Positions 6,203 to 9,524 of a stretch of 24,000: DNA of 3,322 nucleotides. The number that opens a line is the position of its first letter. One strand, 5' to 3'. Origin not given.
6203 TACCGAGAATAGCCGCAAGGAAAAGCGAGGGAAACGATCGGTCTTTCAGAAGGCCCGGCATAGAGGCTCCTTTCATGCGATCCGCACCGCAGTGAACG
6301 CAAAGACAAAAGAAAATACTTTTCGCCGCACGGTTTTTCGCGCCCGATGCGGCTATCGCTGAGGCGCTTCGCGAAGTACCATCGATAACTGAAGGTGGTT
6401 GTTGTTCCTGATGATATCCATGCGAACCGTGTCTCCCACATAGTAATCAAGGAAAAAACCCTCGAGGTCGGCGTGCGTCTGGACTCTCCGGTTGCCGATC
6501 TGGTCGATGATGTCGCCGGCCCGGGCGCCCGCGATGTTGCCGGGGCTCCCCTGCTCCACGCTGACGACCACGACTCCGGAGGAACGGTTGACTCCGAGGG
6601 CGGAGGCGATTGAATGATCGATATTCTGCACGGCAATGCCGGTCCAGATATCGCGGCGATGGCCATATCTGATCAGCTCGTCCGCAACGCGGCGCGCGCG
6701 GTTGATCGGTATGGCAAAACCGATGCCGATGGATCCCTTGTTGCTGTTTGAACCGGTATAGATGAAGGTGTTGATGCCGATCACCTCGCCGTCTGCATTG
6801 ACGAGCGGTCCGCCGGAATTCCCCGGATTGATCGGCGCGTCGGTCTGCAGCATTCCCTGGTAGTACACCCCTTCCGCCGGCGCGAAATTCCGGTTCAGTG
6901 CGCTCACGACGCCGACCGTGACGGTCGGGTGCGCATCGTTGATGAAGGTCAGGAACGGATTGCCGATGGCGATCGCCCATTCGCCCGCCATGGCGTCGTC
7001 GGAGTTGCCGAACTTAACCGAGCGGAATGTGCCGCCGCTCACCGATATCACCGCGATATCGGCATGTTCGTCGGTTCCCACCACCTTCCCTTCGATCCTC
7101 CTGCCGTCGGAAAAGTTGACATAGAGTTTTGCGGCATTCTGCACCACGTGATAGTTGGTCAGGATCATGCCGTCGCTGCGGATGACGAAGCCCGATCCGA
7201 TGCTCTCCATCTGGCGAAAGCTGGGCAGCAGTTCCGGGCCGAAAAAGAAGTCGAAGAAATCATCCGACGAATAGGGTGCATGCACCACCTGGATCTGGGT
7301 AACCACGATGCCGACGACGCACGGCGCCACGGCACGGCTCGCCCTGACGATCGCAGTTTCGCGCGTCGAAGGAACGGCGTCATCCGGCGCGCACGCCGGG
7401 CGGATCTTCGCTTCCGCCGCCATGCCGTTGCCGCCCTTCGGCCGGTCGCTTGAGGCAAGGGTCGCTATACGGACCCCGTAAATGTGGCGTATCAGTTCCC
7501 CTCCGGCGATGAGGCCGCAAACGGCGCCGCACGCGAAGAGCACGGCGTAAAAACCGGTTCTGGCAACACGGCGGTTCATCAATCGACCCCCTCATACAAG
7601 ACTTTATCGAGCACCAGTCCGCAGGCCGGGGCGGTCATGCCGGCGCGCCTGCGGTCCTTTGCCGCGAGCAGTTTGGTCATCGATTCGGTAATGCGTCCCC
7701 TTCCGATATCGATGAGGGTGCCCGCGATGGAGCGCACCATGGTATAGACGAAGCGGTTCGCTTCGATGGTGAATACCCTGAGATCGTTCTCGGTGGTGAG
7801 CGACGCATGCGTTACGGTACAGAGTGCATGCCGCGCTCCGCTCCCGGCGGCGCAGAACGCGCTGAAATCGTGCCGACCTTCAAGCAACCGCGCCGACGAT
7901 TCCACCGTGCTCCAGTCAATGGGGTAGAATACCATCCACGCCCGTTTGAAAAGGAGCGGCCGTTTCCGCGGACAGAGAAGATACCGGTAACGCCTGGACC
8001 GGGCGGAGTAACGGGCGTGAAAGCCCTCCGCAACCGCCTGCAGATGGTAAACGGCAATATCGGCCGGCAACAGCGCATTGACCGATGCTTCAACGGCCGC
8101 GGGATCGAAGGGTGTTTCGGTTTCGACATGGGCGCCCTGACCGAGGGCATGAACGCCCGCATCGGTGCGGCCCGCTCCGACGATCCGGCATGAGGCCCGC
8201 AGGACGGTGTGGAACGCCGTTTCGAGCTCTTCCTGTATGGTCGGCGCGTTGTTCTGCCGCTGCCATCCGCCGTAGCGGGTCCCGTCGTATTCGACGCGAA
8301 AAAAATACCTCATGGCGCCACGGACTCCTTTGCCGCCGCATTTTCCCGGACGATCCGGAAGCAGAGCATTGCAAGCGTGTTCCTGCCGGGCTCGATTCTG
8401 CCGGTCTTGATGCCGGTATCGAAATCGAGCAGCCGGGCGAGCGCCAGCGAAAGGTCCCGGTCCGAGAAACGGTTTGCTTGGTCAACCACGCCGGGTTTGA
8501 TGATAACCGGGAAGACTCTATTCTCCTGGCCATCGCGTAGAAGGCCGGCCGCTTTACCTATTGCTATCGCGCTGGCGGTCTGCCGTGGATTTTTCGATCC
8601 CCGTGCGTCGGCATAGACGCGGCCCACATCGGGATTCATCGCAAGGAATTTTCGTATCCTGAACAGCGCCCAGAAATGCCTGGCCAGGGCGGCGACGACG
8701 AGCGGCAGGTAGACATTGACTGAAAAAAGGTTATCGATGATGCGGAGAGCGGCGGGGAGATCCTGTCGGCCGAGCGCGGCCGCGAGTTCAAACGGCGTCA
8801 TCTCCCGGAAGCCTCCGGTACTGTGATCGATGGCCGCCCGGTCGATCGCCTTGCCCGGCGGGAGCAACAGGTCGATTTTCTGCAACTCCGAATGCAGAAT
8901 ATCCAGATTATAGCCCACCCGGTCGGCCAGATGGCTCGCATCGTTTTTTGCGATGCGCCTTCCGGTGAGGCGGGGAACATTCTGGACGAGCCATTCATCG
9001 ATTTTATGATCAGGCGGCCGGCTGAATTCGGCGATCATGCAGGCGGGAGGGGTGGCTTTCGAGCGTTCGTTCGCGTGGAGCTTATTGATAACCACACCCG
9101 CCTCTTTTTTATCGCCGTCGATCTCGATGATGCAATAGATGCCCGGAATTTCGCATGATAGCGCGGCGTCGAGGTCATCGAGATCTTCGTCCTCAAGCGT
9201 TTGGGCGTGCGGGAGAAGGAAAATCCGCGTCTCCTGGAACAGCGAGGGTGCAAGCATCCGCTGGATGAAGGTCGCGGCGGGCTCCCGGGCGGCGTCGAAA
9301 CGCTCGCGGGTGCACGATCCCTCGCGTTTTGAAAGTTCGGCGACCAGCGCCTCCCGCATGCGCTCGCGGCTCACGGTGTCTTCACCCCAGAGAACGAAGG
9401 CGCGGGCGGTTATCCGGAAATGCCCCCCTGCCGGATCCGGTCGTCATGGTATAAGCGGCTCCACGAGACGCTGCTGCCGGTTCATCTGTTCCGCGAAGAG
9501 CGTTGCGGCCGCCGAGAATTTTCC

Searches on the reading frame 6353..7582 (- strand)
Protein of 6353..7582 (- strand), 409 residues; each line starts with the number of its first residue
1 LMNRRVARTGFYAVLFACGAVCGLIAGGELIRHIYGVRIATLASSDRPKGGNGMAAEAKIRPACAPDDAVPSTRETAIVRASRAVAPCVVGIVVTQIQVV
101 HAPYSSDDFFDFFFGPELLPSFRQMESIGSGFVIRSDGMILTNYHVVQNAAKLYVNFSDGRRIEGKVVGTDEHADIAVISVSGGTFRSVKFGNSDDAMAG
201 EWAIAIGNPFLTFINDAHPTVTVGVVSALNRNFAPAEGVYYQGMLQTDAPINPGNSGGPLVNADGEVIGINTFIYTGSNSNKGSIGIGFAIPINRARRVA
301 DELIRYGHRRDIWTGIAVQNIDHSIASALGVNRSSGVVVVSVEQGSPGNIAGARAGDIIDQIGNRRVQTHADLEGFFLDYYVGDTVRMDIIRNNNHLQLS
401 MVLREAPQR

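Call 48: search_protein_families(library=pfam, proteins=[window:6353-7582:-], max_evalue=0.001)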
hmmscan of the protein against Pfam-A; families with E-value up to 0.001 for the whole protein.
window:6353-7582:- (409 aa): 5 families
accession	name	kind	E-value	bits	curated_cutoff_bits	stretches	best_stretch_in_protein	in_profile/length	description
PF13365.12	Trypsin_2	-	3.5e-34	119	27.6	1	129-270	1-144/144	Trypsin-like peptidase domain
PF00089.32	Trypsin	-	1.9e-18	67.6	20.6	1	128-297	26-217/220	Trypsin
PF13180.12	PDZ_2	-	2.5e-11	44.1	27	1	329-400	12-77/80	PDZ domain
PF17820.7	PDZ_6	-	5e-06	26.6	27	1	338-372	1-35/54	PDZ domain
PF10459.15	Peptidase_S46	-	0.00036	19.8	22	0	249-271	628-650/698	Peptidase S46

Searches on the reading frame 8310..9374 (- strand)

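Call 48: search_protein_families(library=pfam, proteins=[window:8310-9374:-], max_evalue=0.001)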
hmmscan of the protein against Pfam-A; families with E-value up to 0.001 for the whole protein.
window:8310-9374:- (354 aa): 1 family
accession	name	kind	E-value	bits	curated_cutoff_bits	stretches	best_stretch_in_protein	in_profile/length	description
PF21694.2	DNA_pol3_delta_C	-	5.5e-06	26.8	27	0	297-329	78-110/121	DNA polymerase III delta subunit, C-terminal domain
